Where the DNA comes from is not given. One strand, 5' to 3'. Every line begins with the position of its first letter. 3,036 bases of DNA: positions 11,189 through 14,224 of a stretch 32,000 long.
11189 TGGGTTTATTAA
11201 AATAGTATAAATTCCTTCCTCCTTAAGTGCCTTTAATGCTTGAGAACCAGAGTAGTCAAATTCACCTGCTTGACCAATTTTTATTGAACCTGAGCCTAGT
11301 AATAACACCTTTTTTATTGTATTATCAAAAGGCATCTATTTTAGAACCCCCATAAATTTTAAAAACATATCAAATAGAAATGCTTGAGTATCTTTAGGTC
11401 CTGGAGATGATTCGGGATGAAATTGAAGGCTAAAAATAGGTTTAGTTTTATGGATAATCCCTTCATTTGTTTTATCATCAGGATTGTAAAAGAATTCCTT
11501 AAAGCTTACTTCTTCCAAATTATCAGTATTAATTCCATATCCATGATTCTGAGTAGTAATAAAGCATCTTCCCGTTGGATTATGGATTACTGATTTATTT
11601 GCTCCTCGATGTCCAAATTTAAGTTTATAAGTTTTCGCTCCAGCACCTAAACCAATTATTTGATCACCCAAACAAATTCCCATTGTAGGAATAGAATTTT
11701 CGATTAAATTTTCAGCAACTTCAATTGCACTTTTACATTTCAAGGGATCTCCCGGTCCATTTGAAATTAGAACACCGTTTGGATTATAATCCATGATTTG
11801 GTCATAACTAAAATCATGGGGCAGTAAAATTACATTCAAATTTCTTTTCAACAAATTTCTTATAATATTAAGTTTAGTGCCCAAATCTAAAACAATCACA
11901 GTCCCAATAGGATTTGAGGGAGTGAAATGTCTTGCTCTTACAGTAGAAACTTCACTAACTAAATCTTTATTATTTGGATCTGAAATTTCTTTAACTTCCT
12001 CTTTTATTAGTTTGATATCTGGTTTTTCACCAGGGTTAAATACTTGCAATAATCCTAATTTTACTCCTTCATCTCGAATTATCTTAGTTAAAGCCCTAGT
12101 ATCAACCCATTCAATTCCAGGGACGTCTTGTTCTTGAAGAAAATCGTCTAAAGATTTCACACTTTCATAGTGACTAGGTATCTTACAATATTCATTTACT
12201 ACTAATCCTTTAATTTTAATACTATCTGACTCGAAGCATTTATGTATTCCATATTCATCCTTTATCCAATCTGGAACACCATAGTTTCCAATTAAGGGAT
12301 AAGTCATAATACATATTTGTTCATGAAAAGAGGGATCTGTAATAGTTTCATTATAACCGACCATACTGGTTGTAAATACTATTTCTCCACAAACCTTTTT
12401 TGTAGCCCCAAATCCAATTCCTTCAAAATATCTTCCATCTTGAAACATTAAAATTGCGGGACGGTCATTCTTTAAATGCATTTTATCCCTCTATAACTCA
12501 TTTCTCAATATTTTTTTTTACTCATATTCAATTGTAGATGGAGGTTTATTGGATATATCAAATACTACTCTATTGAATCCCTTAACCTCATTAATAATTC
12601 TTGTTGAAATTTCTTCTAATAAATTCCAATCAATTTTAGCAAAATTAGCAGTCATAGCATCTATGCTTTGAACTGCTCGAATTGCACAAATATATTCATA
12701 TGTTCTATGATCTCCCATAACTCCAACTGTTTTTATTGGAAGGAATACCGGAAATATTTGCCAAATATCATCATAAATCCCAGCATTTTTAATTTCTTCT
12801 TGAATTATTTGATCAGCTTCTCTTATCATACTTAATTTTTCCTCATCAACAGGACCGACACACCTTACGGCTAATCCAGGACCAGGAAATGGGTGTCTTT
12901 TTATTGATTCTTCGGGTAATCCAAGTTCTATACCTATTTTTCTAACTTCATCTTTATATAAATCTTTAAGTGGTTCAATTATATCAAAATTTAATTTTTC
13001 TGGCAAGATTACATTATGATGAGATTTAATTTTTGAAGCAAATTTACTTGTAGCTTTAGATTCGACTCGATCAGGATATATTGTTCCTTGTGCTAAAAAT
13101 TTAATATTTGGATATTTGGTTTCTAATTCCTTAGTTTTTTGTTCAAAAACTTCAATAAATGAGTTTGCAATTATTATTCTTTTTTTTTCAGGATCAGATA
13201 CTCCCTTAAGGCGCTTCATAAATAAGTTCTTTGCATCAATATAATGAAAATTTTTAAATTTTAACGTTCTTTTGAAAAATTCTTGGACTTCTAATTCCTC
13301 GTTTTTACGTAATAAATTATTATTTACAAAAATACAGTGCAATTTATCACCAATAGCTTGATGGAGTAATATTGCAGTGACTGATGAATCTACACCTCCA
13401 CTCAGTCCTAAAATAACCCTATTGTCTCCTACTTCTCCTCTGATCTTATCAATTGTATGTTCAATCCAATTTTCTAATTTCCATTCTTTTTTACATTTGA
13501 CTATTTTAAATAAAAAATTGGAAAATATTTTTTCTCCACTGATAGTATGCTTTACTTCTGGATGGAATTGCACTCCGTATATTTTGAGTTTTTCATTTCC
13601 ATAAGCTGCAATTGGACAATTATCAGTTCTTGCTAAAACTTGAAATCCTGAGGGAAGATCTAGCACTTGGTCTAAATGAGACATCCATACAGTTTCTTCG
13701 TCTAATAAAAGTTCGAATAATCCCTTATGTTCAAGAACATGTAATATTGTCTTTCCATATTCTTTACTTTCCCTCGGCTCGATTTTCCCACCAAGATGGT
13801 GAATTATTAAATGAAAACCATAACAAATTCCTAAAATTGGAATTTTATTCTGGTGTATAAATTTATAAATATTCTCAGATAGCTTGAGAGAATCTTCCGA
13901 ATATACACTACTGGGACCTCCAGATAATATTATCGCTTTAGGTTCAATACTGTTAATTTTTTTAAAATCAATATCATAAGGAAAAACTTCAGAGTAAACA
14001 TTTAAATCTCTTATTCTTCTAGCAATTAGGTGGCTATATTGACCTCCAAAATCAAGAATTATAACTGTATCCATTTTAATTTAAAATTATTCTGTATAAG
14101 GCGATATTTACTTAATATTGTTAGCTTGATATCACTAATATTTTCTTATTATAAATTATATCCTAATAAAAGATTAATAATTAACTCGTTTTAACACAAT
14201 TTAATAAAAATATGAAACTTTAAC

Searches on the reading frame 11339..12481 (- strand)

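Call 16: search_protein_families(library=pfam, proteins=[window:11339-12481:-], max_evalue=0.001)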
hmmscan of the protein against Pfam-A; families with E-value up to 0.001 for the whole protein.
window:11339-12481:- (381 aa): 2 families
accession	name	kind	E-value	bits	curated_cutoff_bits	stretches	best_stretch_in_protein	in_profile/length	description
PF00117.34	GATase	-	1.4e-47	162.3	22.8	1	197-374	2-188/190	Glutamine amidotransferase class-I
PF00988.28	CPSase_sm_chain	-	7.8e-47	158.7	27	1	11-144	1-125/126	Carbamoyl-phosphate synthase small chain, CPSase domain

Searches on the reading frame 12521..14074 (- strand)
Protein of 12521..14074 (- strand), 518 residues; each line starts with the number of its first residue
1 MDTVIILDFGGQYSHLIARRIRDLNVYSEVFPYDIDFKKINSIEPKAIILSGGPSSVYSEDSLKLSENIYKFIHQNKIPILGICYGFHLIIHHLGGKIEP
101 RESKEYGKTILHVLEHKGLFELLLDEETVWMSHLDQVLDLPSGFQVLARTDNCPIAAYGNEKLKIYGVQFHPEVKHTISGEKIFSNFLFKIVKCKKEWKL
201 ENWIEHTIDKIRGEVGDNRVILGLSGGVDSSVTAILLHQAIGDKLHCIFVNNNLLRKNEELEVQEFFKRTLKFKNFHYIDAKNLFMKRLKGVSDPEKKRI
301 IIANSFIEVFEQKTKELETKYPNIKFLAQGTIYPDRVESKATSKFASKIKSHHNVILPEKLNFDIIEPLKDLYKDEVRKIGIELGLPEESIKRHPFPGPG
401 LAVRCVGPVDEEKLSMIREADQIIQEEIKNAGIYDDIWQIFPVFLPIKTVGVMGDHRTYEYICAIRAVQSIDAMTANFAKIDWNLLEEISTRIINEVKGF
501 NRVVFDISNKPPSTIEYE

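Call 16: search_protein_families(library=pfam, proteins=[window:12521-14074:-], max_evalue=0.001)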
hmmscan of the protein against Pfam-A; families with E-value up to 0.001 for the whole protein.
window:12521-14074:- (518 aa): 8 families
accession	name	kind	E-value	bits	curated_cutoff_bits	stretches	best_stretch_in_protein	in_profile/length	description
PF00117.34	GATase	-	2.8e-43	148.3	22.8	1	6-190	2-189/190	Glutamine amidotransferase class-I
PF00958.27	GMP_synt_C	-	1.3e-41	141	27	1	426-517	1-92/92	GMP synthase C terminal domain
PF02540.23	NAD_synthase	-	3.5e-12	46.4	21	1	209-251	10-53/242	NAD synthase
PF07722.19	Peptidase_C26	-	2.2e-08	34.6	20.5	1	71-173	99-219/219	Peptidase C26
PF03054.22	tRNA_Me_trans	-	4.3e-06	27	20.6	1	219-256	2-38/202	tRNA methyl transferase HUP domain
PF06508.19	QueC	-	5.4e-05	23.2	22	0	220-298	2-75/210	Queuosine biosynthesis protein QueC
PF02568.20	ThiI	-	0.00041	20.4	20.5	0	218-274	4-60/197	Thiamine biosynthesis protein (ThiI)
PF01174.25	SNO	-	0.00091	19.6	27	0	46-97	35-88/188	SNO glutamine amidotransferase family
